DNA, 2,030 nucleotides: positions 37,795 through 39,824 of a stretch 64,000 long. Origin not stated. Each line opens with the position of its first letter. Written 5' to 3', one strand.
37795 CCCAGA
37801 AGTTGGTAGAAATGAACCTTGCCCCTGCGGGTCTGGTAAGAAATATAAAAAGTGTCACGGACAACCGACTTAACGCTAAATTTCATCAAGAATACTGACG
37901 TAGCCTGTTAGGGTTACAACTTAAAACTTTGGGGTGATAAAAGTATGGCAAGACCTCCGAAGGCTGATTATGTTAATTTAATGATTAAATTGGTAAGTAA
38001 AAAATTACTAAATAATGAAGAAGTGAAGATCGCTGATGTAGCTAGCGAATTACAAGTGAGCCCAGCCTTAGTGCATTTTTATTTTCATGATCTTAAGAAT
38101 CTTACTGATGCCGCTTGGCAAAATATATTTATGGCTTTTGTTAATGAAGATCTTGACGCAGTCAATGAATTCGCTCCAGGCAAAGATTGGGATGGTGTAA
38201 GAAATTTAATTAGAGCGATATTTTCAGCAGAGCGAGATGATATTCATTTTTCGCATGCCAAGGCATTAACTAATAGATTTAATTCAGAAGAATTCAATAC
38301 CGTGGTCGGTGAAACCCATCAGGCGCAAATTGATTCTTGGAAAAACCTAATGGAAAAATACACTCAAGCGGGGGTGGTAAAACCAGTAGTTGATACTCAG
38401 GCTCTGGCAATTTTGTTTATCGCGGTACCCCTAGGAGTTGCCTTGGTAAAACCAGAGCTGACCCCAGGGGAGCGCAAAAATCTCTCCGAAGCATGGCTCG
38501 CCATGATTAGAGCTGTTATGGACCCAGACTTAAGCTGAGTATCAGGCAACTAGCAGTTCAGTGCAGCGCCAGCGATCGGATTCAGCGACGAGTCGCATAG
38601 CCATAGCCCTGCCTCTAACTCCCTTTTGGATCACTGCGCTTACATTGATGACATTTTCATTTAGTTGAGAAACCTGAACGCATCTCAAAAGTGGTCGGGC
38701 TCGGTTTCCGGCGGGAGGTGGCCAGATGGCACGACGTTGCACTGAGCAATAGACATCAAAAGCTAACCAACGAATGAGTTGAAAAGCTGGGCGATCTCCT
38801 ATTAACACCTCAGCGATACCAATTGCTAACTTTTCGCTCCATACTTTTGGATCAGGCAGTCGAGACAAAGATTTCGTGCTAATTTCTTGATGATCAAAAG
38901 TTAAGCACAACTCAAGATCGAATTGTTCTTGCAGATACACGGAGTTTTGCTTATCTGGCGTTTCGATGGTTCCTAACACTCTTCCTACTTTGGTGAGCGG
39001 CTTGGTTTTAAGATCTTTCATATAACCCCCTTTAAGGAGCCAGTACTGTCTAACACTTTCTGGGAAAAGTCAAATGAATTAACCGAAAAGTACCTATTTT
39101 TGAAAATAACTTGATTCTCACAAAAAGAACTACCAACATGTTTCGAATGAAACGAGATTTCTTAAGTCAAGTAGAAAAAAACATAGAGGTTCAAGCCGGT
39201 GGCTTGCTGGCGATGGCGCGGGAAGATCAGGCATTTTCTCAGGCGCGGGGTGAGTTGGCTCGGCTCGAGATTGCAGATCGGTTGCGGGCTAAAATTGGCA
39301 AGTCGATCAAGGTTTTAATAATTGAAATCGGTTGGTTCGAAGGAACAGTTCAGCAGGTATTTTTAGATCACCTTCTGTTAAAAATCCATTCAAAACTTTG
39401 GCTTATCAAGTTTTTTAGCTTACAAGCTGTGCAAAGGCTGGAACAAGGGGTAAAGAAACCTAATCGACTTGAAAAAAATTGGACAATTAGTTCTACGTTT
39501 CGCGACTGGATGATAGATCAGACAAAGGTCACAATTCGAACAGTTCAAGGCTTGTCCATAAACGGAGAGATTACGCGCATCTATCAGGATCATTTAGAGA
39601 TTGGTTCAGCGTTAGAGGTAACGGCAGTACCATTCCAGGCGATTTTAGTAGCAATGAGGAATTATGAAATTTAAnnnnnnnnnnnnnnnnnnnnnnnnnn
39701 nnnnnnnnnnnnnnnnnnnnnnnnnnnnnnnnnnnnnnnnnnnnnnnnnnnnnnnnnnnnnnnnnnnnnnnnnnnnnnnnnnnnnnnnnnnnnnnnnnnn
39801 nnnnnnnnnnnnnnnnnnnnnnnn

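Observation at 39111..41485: Orphan three-gene module (tandem-barrel protein + SAF/CpaB-like + TadZ/Ssd-like pseudo-ATPase) with no Tad secretion machinery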

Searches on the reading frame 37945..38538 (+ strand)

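Call 3: search_protein_families(library=pfam, proteins=[window:37945-38538:+], max_evalue=0.1)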
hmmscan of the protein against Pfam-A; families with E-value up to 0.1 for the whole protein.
window:37945-38538:+ (197 aa): 2 families
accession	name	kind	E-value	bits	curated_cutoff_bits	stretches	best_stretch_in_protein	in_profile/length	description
PF17933.6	TetR_C_25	-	0.00087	20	26.4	1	130-196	30-97/106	Tetracyclin repressor-like, C-terminal domain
PF00440.29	TetR_N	-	0.096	12.9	24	0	26-48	16-38/47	Bacterial regulatory proteins, tetR family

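Call 4: search_protein_families(library=ncbifam, proteins=[window:37945-38538:+], max_evalue=0.1)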
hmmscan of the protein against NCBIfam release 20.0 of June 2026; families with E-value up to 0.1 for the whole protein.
window:37945-38538:+ (197 aa): 5 families
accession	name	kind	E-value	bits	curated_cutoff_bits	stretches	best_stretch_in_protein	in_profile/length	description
NF001978.0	PRK00767.1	equivalog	2.2e-05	24.3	118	1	25-96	28-98/197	transcriptional regulator BetI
TIGR03384.1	betaine_BetI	equivalog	0.00021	21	201.3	1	25-94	27-94/189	choline-binding transcriptional repressor BetI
NF041196.1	ScbR_bind_reg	equivalog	0.0014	18.8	150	1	26-192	26-186/191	ScbR family autoregulator-binding transcription factor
NF005448.0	PRK07037.1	equivalog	0.064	12.8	190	0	26-52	139-165/186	RNA polymerase factor sigma-70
NF037937.1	septum_RefZ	equivalog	0.095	12.6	180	0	28-99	21-92/195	forespore capture DNA-binding protein RefZ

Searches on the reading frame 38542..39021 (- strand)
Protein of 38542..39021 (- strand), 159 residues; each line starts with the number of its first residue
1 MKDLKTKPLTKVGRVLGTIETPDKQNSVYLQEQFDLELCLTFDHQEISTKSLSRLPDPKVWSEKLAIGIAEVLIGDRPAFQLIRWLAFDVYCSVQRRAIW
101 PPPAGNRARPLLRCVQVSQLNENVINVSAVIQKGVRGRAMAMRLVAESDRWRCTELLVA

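Call 3: search_protein_families(library=pfam, proteins=[window:38542-39021:-], max_evalue=0.1)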
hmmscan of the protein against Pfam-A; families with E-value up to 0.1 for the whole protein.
window:38542-39021:- (159 aa): 1 family
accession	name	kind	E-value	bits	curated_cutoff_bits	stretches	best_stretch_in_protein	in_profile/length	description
PF20060.4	DUF6459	-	1.9e-23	83.2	27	1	56-158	1-104/105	Family of unknown function (DUF6459)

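Call 4: search_protein_families(library=ncbifam, proteins=[window:38542-39021:-], max_evalue=0.1)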
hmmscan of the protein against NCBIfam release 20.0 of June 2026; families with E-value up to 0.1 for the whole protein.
window:38542-39021:- (159 aa): 0 families

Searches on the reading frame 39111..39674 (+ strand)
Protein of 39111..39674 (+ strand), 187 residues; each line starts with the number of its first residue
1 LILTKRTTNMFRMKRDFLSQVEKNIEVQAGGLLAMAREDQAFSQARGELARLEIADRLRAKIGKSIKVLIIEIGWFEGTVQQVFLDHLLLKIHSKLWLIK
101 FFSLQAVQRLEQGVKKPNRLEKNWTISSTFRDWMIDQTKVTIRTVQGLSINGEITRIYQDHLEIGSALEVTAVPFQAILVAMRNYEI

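Call 3: search_protein_families(library=pfam, proteins=[window:39111-39674:+], max_evalue=0.1)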
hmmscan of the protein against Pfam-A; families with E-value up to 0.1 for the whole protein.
window:39111-39674:+ (187 aa): 1 family
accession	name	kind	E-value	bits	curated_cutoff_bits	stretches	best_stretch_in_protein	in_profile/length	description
PF10842.14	DUF2642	-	0.0062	16.9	22.7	0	138-176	20-57/64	Protein of unknown function (DUF2642)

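Call 4: search_protein_families(library=ncbifam, proteins=[window:39111-39674:+], max_evalue=0.1)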
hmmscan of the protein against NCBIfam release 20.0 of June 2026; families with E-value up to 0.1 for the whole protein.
window:39111-39674:+ (187 aa): 1 family
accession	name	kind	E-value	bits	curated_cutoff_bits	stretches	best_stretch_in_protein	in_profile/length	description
NF041655.1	MM0924_fam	subfamily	0.084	12.5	45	0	60-83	7-30/57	MM0924 family protein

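Call 7: find_homologous_proteins(query=window:39111-39674:+, max_evalue=0.001)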
Query window:39111-39674:+ (187 aa): 8 proteins with E <= 0.001 among 118 candidates.
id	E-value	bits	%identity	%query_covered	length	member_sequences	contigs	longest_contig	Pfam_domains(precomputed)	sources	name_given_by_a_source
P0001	1.0e-108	379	100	95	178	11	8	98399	-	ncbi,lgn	-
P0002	1.3e-91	323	86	94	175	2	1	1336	-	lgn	-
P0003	6.1e-88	311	82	94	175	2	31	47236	-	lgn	-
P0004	1.6e-54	202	52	95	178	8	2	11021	-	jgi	jgi:hypothetical protein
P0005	2.5e-50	189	52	93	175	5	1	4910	-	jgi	-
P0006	2.8e-46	175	49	93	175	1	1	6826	-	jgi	jgi:hypothetical protein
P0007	5.2e-43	165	45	92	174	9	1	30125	-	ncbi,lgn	-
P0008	2.5e-41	159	46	95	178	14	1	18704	-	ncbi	-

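Call 25: predict_structure(alignment_id=A1)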
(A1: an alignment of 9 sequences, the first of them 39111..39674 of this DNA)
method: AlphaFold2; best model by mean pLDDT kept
length: 187 residues; sequences in the alignment: 9
mean_pLDDT: 81.0   pTM: 0.67
mean pLDDT of the five models: 81.0, 78.3, 76.6, 76.4, 74.7
residues with pLDDT >= 90: 63; 70-90: 76; 50-70: 47; < 50: 1
segments of 3 or more residues with pLDDT < 50: none
pLDDT, mean of each block of 10 residues (from residue 1): 55 66 69 65 62 84 93 91 91 91 88 82 82 79 89 89 89 91 81
secondary structure, 60 per line:
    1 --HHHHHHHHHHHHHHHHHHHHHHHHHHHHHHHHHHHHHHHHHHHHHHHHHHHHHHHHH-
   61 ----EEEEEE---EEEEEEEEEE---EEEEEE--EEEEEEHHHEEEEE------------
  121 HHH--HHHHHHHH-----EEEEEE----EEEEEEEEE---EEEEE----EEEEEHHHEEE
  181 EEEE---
elements in order: H3-59 E65-70 E74-83 E87-92 E95-100 E104-108 H126-133 E139-144 E149-157 E161-165 E170-174 E178-184

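Call 30: fold_search(model_id=the predicted structure, library=pdb)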
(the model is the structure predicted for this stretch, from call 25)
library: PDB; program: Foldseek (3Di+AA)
matches with E <= 10: 1261; with E <= 0.001: 1
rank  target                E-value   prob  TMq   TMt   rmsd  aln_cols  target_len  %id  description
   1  2x4j                  6.7e-05  1.00  0.44  0.72   4.7       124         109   10  Crystal structure of ORF137 from Pyrobaculum spherical virus (released 2010-07-21)
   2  1kq2_H                3.4e-03  1.00  0.27  0.73   2.4        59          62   19  Crystal Structure of an Hfq-RNA Complex (released 2002-07-05)
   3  1kq1_H                4.3e-03  1.00  0.27  0.69   2.8        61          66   18  1.55 A Crystal structure of the pleiotropic translational regulator, Hfq (released 2002-07-10)
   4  6gwk_R                4.5e-03  1.00  0.28  0.66   4.2        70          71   18  The crystal structure of Hfq from Caulobacter crescentus (released 2019-05-22)
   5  5szd_C                5.9e-03  1.00  0.29  0.68   3.1        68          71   19  Crystal structure of Aquifex aeolicus Hfq at 1.5A (released 2017-04-19)
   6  3qsu_E                7.0e-03  1.00  0.26  0.69   2.4        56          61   20  Structure of Staphylococcus aureus Hfq in complex with A7 RNA (released 2012-09-12)
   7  4y91_F                7.8e-03  1.00  0.30  0.68   2.4        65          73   15  Crystal Structure of a Thermotoga maritima Hfq homolog (released 2016-03-16)
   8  6gwk_K                8.2e-03  1.00  0.28  0.80   2.2        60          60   20  The crystal structure of Hfq from Caulobacter crescentus (released 2019-05-22)
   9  5szd_A                8.2e-03  1.00  0.28  0.65   3.8        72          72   17  Crystal structure of Aquifex aeolicus Hfq at 1.5A (released 2017-04-19)
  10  3rer_C                8.7e-03  1.00  0.27  0.69   2.3        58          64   19  Crystal structure of E. coli Hfq in complex with AU6A RNA and ADP (released 2011-10-19)
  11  3rer_F                9.2e-03  1.00  0.27  0.73   2.3        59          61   19  Crystal structure of E. coli Hfq in complex with AU6A RNA and ADP (released 2011-10-19)
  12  4mmk_A                9.2e-03  1.00  0.28  0.66   3.0        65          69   18  Q8A Hfq from Pseudomonas aeruginosa (released 2014-07-09)
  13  3kuf                  9.2e-03  0.90  0.19  0.30  10.4       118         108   13  The Crystal Structure of the Tudor Domains from FXR1 (released 2010-01-05)
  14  4j6x_F                1.0e-02  1.00  0.29  0.69   3.2        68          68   18  Crystal structure of Hfq from Pseudomonas aeruginosa in complex with UTP (released 2013-07-31)
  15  6gwk_M                1.1e-02  1.00  0.28  0.71   2.3        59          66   20  The crystal structure of Hfq from Caulobacter crescentus (released 2019-05-22)
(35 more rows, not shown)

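Call 39: search_protein_representatives(alignment_id=A1)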
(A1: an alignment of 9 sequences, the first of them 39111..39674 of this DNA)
Query: 9 sequences, 175 profile positions. Proteins with E-value up to 0.001 (for the whole library): 359; up to 1e-10: 20; up to 1e-30: 4. The best 150 are listed.
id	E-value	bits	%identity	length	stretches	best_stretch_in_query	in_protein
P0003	8.9e-87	305.8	-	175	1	1-175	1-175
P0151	5.6e-58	212.1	-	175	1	1-174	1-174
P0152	3.9e-52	193.0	-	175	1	1-174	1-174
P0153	3.8e-31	124.7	-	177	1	3-174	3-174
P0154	1.3e-27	113.1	-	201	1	2-174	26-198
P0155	2.9e-27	112.1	-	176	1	1-173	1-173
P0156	6.9e-27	110.8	-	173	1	1-168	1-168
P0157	6.0e-25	104.5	-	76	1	1-60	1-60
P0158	2.1e-23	99.4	-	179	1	1-166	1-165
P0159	3.4e-22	95.5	-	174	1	1-172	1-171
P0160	1.1e-19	87.4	-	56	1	1-53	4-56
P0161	7.1e-17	78.2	-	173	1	1-168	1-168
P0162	7.8e-17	78.1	-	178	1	1-132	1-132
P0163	1.0e-13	67.9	-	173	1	18-160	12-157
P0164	2.0e-13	67.0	-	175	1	4-171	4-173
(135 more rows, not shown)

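Call 51: find_encoding_contigs(protein=P0001, flank=10000, max_places=4)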
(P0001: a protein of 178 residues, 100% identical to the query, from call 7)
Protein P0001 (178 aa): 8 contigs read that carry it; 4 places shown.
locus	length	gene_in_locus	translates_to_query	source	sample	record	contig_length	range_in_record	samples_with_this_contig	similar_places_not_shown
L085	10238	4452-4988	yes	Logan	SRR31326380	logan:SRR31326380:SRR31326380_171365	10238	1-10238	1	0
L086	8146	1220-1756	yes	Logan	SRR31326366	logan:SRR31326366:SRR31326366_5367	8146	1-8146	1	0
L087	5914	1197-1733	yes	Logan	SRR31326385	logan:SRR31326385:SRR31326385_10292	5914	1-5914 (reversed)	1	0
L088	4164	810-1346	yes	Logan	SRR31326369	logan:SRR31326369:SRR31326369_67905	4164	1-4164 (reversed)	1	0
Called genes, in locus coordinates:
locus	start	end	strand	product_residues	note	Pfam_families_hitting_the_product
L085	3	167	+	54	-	?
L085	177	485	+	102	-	PF02482:Ribosomal_S30AE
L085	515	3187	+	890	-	PF07517:SecA_DEAD, PF01043:SecA_PP_bind, PF21090:P-loop_SecA, PF07516:SecA_SW, PF02810:SEC-C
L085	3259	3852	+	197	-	-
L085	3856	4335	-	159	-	PF20060:DUF6459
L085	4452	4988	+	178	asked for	-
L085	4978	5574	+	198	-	PF13144:ChapFlgA (weak), PF08666:SAF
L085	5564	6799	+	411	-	-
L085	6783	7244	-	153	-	PF10698:DUF2505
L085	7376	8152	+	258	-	-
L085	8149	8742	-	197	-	PF02632:BioY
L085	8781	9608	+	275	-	PF12146:Hydrolase_4, PF12697:Abhydrolase_6 (weak)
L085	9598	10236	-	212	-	?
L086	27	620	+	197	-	-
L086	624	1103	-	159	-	PF20060:DUF6459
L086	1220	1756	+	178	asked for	-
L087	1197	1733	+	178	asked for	-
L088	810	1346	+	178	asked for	-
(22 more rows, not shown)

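Call 93: search_protein_families(library=pfam, alignment_id=A5, max_evalue=0.05)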
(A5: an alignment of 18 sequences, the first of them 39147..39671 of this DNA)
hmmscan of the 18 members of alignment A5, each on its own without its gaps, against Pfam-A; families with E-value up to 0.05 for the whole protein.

A. member 1, window:39147-39671:+ (175 aa): 1 family
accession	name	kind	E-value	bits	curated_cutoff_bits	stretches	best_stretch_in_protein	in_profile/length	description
PF10842.14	DUF2642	-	0.005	17.2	22.7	0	126-164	20-57/64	Protein of unknown function (DUF2642)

B. families by the number of members that match (of 18 scanned): 4 families
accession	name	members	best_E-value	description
PF10842.14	DUF2642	3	0.00057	Protein of unknown function (DUF2642)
PF21838.2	DUF6897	2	0.011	Domain of unknown function (DUF6897)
PF23893.1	Y4YQ_C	1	0.0045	Uncharacterised protein Y4YQ C-terminal domain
PF17209.9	Hfq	1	0.014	Hfq protein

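Call 94: search_solved_structures(query=A5, max_evalue=1, show_alignments=1)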
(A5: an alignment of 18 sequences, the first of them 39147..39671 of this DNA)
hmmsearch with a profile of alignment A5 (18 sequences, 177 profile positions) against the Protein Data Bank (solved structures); distinct sequences matched with E-value up to 1: 9.
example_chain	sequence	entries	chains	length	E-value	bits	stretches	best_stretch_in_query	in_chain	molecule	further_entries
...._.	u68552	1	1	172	0.00064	22.6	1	14-65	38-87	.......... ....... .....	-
4ney_A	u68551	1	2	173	0.0038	20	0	13-63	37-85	Engineered protein OR277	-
4hhu_A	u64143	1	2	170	0.01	18.7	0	25-60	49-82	OR280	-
7uwy_A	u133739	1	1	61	0.019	17.8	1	37-95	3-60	De novo designed small beta-barrel protein 29_bp_sh3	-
7ur7_A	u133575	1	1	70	0.096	15.5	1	120-156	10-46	17_bp_sh3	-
7pkt_t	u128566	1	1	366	0.22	14.3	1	40-111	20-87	Ribosomal_TL5_C domain-containing protein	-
3fcg_A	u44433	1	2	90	0.44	13.3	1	111-174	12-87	F1 capsule-anchoring protein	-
9h91_Z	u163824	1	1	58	0.66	12.7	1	103-146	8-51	50S ribosomal protein L30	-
3ahu_A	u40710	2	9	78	0.99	12.2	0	48-92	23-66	Protein hfq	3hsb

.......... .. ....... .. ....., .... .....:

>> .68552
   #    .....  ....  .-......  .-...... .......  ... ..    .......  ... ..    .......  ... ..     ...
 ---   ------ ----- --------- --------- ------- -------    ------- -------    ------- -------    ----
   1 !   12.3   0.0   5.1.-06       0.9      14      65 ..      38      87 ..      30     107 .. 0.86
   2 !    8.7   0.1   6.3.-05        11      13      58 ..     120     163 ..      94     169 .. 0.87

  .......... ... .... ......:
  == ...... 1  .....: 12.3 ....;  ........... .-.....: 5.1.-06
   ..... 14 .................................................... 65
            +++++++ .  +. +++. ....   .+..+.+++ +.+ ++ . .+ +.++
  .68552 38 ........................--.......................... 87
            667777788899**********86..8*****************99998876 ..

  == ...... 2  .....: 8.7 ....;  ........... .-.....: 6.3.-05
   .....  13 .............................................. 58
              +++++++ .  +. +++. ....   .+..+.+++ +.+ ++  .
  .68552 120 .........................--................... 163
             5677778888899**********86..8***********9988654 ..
